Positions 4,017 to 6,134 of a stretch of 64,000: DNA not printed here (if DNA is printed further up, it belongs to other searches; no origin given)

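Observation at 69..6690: Unusual envelope operon: GT2, Memo-like/CapA fusion, secreted protein, Rieske ferredoxin, acyltransferase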

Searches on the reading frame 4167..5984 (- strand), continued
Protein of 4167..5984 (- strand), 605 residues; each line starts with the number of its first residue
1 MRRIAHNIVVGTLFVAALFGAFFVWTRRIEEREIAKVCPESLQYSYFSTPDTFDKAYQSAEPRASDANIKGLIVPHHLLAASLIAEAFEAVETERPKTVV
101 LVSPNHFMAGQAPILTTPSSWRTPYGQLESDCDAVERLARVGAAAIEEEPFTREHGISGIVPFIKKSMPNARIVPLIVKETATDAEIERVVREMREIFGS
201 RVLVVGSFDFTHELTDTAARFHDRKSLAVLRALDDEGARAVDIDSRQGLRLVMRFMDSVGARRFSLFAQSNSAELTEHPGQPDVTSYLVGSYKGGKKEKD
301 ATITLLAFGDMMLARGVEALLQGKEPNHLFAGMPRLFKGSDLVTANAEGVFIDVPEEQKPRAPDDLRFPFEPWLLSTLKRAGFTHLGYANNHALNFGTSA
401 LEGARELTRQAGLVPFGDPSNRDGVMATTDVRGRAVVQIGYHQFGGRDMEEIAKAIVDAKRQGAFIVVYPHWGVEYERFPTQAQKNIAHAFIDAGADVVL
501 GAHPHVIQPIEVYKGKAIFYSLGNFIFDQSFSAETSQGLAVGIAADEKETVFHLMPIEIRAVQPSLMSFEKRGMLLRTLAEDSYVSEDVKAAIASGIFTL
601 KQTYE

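Call 17: find_encoding_contigs(protein=P0120, flank=8000, max_places=1)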
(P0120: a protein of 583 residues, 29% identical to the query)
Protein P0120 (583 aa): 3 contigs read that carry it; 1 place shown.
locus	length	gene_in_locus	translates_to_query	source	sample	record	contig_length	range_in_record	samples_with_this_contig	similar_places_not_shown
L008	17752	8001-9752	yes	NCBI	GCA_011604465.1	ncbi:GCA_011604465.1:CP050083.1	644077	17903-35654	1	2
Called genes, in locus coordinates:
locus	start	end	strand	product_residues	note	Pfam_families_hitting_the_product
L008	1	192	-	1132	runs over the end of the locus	PF06114:Peptidase_M78, PF00580:UvrD-helicase, PF13245:AAA_19, PF13604:AAA_30 (faint), PF13538:UvrD_C_2 (faint), PF13361:UvrD_C, PF12705:PDDEXK_1 (weak)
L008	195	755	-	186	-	-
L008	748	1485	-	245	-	-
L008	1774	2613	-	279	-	-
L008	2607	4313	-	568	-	PF13304:AAA_21 (weak), PF13175:AAA_15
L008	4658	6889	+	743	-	-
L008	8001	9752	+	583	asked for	PF01875:Memo, PF09587:PGA_cap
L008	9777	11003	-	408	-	-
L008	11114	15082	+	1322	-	PF13676:TIR_2, PF20703:nSTAND1, PF25174:Beta-prop_THOC3, PF24807:WD40_CDC20-Fz, PF25173:Beta-prop_WDR3_1st, PF23414:Beta-prop_EML_2, PF25175:Beta-prop_WDR5, PF23381:Beta-prop_IFT122_1st, +39 more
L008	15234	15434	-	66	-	-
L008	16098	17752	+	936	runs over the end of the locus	PF12770:CHAT, PF20308:TPR-S (weak)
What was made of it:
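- Tried and rejected: It sits in a TIR/STAND/CHAT context that resembles a defence island, without P3 (call 17).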

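Call 19: find_related_loci(query=A2, collection=genome_contigs, flank=10000)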
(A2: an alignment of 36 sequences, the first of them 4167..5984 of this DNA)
Query A2 (605 aa) in genome_contigs; peptide patterns used: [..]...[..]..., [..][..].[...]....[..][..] (x = any residue, [..] = any of these).
600 stretches matched a pattern (row limit reached: there are more); 593 encode a relative of the query (tblastn E <= 1e-3); the best 80 are kept; 80 distinct loci.
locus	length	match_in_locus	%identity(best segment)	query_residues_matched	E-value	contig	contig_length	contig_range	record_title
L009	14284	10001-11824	39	13-602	2e-130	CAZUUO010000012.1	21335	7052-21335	MAG TPA_asm: uncultured Gammaproteobacteria bacterium isolate SRP278252_co1_102 genome assembly, contig: NODE_4098_lengt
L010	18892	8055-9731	36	40-596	3e-108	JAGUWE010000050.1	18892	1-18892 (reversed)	MAG: Patescibacteria group bacterium isolate DeMMO5_21 c_000000019251, whole genome shotgun sequence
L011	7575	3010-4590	34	42-571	7e-98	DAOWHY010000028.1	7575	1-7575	MAG TPA_asm: Candidatus Moraniibacteriota bacterium isolate CSMAG_2029 CSMAG_2029_k141_40639_length_7575_cov_15.0000, wh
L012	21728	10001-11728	33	43-600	7e-97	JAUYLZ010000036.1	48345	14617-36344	MAG: bacterium isolate C24_metabat.bin.60 C24_k141_787678, whole genome shotgun sequence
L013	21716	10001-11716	34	1-570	4e-95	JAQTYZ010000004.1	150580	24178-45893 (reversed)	MAG: Patescibacteria group bacterium isolate STC_49 NODE_247_length_150580_cov_4.704765_Sandtown_C, whole genome shotgun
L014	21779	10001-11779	32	8-598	1e-91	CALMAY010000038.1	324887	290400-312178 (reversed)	MAG TPA_asm: uncultured bacterium isolate SRR5676436_bin.40_CONCOCT_v1.1_MAG genome assembly, contig: ERZ724522.3, whole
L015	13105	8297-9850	33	73-583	1e-84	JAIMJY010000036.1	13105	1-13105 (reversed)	MAG: Caldisericum sp. isolate GA_180221_E-1-2-MAG-37_73 NODE_808_length_13141_cov_34.978145, whole genome shotgun sequen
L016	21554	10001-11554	35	69-581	4e-84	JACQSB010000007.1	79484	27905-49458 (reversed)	MAG: Candidatus Uhrbacteria bacterium isolate NC_groundwater_1374_Ag_S-0.2um_48_44 S_p2_S4_coassembly_k141_1005808, whol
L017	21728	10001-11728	34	2-586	1e-104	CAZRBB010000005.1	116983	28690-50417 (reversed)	MAG TPA_asm: uncultured Candidatus Saccharibacteria bacterium isolate SRP272421_co4_224 genome assembly, contig: NODE_15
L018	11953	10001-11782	32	8-600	1e-79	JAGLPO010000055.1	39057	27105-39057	MAG: Candidatus Parcubacteria bacterium isolate RS_8_12 ROV157_8.bin.12.fa_55, whole genome shotgun sequence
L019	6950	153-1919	30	6-572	2e-78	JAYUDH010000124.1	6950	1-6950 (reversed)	MAG: Candidatus Moraniibacteriota bacterium isolate GFS_7157 GFS_7157_123, whole genome shotgun sequence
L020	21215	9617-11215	32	53-596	2e-75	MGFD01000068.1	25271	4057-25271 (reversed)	MAG: Candidatus Uhrbacteria bacterium RIFOXYB2_FULL_45_11 rifoxyb2_full_scaffold_846, whole genome shotgun sequence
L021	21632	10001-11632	33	73-593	7e-86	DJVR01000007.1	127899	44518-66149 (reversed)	MAG TPA_asm: Candidatus Atribacteria bacterium UBA6251 UBA6251_contig_29199, whole genome shotgun sequence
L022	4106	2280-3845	32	31-563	8e-73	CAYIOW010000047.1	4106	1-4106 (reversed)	MAG TPA_asm: uncultured Gammaproteobacteria bacterium isolate ERP119705_co25_566 genome assembly, contig: NODE_32981_len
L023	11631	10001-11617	32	53-596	2e-72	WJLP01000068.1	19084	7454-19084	MAG: Candidatus Uhrbacteria bacterium isolate Bin_582 k141_3113998, whole genome shotgun sequence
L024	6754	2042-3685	31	59-601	3e-71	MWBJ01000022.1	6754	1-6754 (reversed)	MAG: Parcubacteria group bacterium ADurb.Bin305 BWY48_contig000022, whole genome shotgun sequence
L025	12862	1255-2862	31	61-601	3e-69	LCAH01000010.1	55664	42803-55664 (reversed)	MAG: Candidatus Uhrbacteria bacterium GW2011_GWC2_41_11 UU35_C0010, whole genome shotgun sequence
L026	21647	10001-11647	30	53-600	2e-65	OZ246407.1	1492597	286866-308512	MAG: uncultured Candidatus Peribacteria bacterium isolate ERP124720_co1_61 genome assembly, chromosome: 1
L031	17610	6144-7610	30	71-543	1e-60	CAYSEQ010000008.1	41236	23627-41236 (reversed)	MAG TPA_asm: uncultured Gammaproteobacteria bacterium isolate binchicken_co30_31 genome assembly, contig: NODE_877_lengt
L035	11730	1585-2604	35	265-600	7e-53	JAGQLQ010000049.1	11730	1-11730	MAG: Candidatus Peregrinibacteria bacterium isolate HKST-UBA20 2015-01-06_1_(paired)_contig_150851, whole genome shotgun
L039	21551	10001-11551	27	72-585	6e-50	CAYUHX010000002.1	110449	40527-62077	MAG TPA_asm: uncultured Gammaproteobacteria bacterium isolate SRP298887_co1_139 genome assembly, contig: NODE_72_length_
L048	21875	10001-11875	35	47-602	9e-47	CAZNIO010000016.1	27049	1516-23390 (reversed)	MAG TPA_asm: uncultured Gammaproteobacteria bacterium isolate binchicken_co181_33 genome assembly, contig: NODE_2505_len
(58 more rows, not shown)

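Call 20: search_solved_structures(query=window:4167-5984:-, max_evalue=0.01, show_alignments=4)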
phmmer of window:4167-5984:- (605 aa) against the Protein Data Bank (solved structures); distinct sequences matched with E-value up to 0.01: 3.
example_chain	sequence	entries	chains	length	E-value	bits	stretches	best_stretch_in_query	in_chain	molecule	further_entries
8gq9_A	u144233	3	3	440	2.8e-16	62.2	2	444-528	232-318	Poly-gamma-glutamate synthesis protein (Capsule biosynthesis protein)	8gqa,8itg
8gqb_A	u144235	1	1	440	6.5e-16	61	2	444-528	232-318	Poly-gamma-glutamate synthesis protein (Capsule biosynthesis protein)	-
8ith_A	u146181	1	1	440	2.6e-15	59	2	444-528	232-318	Poly-gamma-glutamate synthesis protein (Capsule biosynthesis protein)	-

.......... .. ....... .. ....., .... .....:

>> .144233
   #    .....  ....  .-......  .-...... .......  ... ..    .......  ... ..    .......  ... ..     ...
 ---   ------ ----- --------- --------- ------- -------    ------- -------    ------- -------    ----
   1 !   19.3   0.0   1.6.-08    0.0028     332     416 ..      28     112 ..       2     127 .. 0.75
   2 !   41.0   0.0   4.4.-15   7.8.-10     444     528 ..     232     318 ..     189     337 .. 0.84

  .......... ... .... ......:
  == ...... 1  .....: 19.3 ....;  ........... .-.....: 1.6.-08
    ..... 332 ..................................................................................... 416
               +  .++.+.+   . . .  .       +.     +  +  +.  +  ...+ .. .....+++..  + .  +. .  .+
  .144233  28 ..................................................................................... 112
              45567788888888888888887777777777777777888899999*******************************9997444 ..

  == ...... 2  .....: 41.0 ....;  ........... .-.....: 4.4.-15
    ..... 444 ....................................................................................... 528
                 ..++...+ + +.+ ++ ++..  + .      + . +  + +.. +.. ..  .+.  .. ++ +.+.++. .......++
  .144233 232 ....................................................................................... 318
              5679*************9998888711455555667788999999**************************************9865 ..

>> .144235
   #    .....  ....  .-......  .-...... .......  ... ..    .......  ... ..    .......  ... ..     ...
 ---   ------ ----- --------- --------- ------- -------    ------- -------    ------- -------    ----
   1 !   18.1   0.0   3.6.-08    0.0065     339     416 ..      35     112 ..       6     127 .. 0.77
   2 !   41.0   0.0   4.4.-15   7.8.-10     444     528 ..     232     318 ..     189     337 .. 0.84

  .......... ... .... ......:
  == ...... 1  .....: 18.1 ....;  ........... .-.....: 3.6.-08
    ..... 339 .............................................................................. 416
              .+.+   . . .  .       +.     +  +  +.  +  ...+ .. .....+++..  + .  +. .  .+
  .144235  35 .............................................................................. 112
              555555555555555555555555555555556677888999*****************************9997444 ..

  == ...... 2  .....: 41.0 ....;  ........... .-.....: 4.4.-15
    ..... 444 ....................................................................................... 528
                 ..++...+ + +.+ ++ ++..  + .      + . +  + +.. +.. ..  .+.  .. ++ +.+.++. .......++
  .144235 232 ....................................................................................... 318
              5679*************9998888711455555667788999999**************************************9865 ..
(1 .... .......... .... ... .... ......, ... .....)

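Call 33: search_protein_families(library=pfam, proteins=[P0106], max_evalue=10)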
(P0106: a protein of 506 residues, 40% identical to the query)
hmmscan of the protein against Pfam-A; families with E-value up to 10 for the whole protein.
P0106 (506 aa): 2 families
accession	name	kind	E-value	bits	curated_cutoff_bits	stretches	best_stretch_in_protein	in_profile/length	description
PF01875.22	Memo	-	1.3e-19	70.9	27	1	86-220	47-183/269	Memo-like protein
PF09587.15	PGA_cap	-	0.024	14.6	27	1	389-430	211-253/255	Bacterial capsule synthesis protein PGA_cap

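Call 47: search_protein_families(library=pfam, proteins=[L015:5881-8205:+, L021:11657-14284:+, L016:7005-9824:+, L014:878-3517:-, L031:415-5937:+, L010:13781-16297:-], max_evalue=0.001)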
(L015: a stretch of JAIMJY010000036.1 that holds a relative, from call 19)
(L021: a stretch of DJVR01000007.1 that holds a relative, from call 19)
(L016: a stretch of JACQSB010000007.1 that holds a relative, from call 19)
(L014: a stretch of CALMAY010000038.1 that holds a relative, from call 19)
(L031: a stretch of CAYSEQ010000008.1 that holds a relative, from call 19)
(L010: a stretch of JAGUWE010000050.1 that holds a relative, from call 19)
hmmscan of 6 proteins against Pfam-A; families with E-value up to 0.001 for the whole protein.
L015:5881-8205:+ (775 aa): 1 family
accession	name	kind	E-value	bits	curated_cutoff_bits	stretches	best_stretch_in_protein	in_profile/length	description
PF11369.13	DUF3160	-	8.2e-113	378.6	25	1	375-770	281-632/632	Protein of unknown function (DUF3160)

L021:11657-14284:+ (876 aa): 1 family
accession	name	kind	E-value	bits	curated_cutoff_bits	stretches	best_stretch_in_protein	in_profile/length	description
PF11369.13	DUF3160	-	4.5e-183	610.7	25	1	100-871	4-632/632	Protein of unknown function (DUF3160)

L016:7005-9824:+ (940 aa): 21 families
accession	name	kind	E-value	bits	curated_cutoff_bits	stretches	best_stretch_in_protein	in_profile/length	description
PF07724.20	AAA_2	-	5.8e-48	163.5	27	1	674-835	1-164/166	AAA domain (Cdc48 subfamily)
PF10431.15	ClpB_D2-small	-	6.1e-24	84.3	21.9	1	843-922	1-80/81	C-terminal, D2-small domain, of ClpB protein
PF07728.20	AAA_5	-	6.4e-15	55.8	22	1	679-797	2-125/139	AAA domain (dynein-related subfamily)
PF00004.35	AAA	-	1e-12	49.1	21.2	1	680-799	2-114/131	ATPase family associated with various cellular activities (AAA)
PF13191.12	AAA_16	-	8.2e-11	43.1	32.6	1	390-466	10-101/167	AAA ATPase domain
PF17871.7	AAA_lid_9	-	9.7e-10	38.7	22.8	1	540-629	2-89/104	AAA lid domain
PF01078.27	Mg_chelatase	-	1.3e-06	28.4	20.3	0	395-446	14-65/207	Magnesium chelatase, subunit ChlI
PF00158.32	Sigma54_activat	-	1.6e-06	28.4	20.2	0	677-796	23-145/168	Sigma-54 interaction domain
PF12775.13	AAA_7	-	1.6e-06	28.2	25.8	0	394-428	24-58/181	P-loop containing dynein motor region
PF13401.12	AAA_22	-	3e-06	28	27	0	680-771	9-110/130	AAA domain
PF05673.19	DUF815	-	3.6e-06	26.7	23.8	1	401-454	51-97/249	Protein of unknown function (DUF815)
PF13555.12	AAA_29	-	3.5e-05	23.9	27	0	403-431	21-50/61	P-loop containing region of AAA domain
PF20720.3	nSTAND3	-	3.8e-05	23.9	27.2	0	678-710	19-51/155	Novel STAND NTPase 3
PF13604.12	AAA_30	-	4.1e-05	23.8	27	0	678-771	20-114/191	AAA domain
PF06414.18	Zeta_toxin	-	0.00011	22.2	22.3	0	669-716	10-55/199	Zeta toxin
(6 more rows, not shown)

L014:878-3517:- (880 aa): 23 families
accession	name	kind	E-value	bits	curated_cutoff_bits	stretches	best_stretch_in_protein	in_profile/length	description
PF07724.20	AAA_2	-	6.5e-70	234.9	27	1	603-781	1-165/166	AAA domain (Cdc48 subfamily)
PF17871.7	AAA_lid_9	-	6e-37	126.2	22.8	1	346-448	1-103/104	AAA lid domain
PF10431.15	ClpB_D2-small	-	6.4e-28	97.1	21.9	1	788-868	1-81/81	C-terminal, D2-small domain, of ClpB protein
PF02861.25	Clp_N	-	5.6e-25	87.7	20.7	2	17-65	1-49/53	Clp amino terminal domain, pathogenicity island component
PF00004.35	AAA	-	1.5e-24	87.4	21.2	2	207-320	2-110/131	ATPase family associated with various cellular activities (AAA)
PF07728.20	AAA_5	-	1.1e-16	61.6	22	1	608-729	2-125/139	AAA domain (dynein-related subfamily)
PF13191.12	AAA_16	-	3.8e-14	54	32.6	1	184-229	2-50/167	AAA ATPase domain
PF13401.12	AAA_22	-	2.5e-10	41.2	27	0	606-703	6-110/130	AAA domain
PF00158.32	Sigma54_activat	-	5.8e-10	39.5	20.2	1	607-726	24-142/168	Sigma-54 interaction domain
PF13173.12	AAA_14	-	6.6e-06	26.6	27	0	609-704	6-88/129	AAA domain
PF05496.18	RuvB_N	-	7e-06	26.3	27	0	576-627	8-55/159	Holliday junction DNA helicase RuvB P-loop domain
PF01695.23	IstB_IS21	-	7.8e-06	26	24.1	0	200-228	89-117/238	IstB-like ATP binding protein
PF20720.3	nSTAND3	-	7.9e-06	26.1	27.2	0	192-229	8-43/155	Novel STAND NTPase 3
PF12775.13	AAA_7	-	8.9e-06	25.8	25.8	0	607-654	35-82/181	P-loop containing dynein motor region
PF23569.1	NBD_SMAX1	-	3.4e-05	24.1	27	1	188-288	16-119/212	SMAX1 nucleotide binding domain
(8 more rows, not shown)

L031:415-5937:+ (1841 aa): 7 families
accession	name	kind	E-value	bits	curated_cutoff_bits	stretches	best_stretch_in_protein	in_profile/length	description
PF07591.16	PT-HINT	-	4.9e-13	50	27.7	1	1095-1216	1-136/137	Pretoxin HINT domain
PF13205.12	Big_5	-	5e-11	43.7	23.6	1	216-312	3-105/105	Bacterial Ig-like domain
PF00207.28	A2M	-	6.1e-10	39.3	21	1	1234-1308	4-80/92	Alpha-2-macroglobulin family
PF07703.20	A2M_BRD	-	8.6e-10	39.5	22.7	1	914-1051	6-140/140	Alpha-2-macroglobulin bait region domain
PF13403.11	Hint_2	-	4.7e-08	34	28.4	1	1089-1121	2-34/147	Hint domain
PF01835.25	MG2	-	8.3e-08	32.9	32.8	1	547-597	3-53/96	MG2 domain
PF14890.11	Intein_splicing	-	6.8e-06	26.4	35.8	0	1123-1178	39-96/155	Intein splicing domain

L010:13781-16297:- (839 aa): 5 families
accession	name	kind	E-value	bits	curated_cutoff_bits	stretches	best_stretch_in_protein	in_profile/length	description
PF00133.28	tRNA-synt_1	-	2.3e-118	396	22.7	2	18-499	1-324/414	tRNA synthetases class I (I, L, M and V)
PF08264.19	Anticodon_1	-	9.4e-37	126.6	25.1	1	657-791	1-145/148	Anticodon-binding domain of tRNA ligase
PF09334.17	tRNA-synt_1g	-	1.5e-18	67.2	20.1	1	44-196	2-136/391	tRNA synthetases class I (M)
PF13603.12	tRNA-synt_1_2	-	2.9e-08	33.9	25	1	260-309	97-146/185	Leucyl-tRNA synthetase, editing domain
PF08271.17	Zn_Ribbon_TF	-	7.2e-05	22.7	29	0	458-476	2-20/43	TFIIB zinc-binding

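Call 60: find_encoding_contigs(protein=P0002, flank=8000, max_places=1)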
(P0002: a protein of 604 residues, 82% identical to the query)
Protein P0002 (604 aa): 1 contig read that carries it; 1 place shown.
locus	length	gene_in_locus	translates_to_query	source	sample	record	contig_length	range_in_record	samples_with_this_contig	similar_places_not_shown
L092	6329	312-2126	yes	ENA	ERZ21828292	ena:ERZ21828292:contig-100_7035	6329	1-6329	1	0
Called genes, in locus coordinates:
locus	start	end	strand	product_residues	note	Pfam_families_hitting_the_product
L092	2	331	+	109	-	?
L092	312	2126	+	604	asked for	PF01875:Memo, PF09587:PGA_cap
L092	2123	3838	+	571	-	-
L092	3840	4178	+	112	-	PF00355:Rieske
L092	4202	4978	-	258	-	PF00106:adh_short, PF13561:adh_short_C2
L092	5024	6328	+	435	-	?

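Call 61: find_encoding_contigs(protein=P0003, flank=8000, max_places=1)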
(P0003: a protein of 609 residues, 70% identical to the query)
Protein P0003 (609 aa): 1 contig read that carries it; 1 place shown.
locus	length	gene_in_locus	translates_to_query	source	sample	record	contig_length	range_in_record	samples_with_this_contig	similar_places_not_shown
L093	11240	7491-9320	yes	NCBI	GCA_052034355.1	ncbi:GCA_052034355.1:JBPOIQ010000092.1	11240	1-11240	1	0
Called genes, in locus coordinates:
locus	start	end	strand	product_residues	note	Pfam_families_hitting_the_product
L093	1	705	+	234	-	?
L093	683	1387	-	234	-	PF18306:LDcluster4, PF03641:Lysine_decarbox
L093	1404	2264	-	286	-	PF00350:Dynamin_N (faint), PF01926:MMR_HSR1, PF02421:FeoB_N, PF04548:AIG1, PF00009:GTP_EFTU, PF07650:KH_2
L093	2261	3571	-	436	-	PF05958:tRNA_U5-meth_tr, PF05175:MTS (weak), PF03602:Cons_hypoth95 (weak), PF08241:Methyltransf_11 (weak), PF13649:Methyltransf_25, PF13847:Methyltransf_31, PF05958:tRNA_U5-meth_tr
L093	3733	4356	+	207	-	-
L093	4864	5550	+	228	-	PF13365:Trypsin_2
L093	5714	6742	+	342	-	PF07995:GSDH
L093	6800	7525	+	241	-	PF00535:Glycos_transf_2, PF10111:Glyco_tranf_2_2 (faint), PF13506:Glyco_transf_21 (faint), PF13641:Glyco_tranf_2_3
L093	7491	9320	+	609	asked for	PF01875:Memo, PF09587:PGA_cap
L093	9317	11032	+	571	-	-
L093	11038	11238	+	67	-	?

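Call 67: search_protein_families(library=pfam, proteins=[L009:6102-6911:+], max_evalue=0.001)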
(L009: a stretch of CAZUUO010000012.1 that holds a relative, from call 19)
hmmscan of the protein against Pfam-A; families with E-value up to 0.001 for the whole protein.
L009:6102-6911:+ (270 aa): 1 family
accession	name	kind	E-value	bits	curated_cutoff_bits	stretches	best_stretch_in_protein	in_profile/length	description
PF13529.12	Peptidase_C39_2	-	6.7e-07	30.4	24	1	89-231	2-142/143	Peptidase_C39 like family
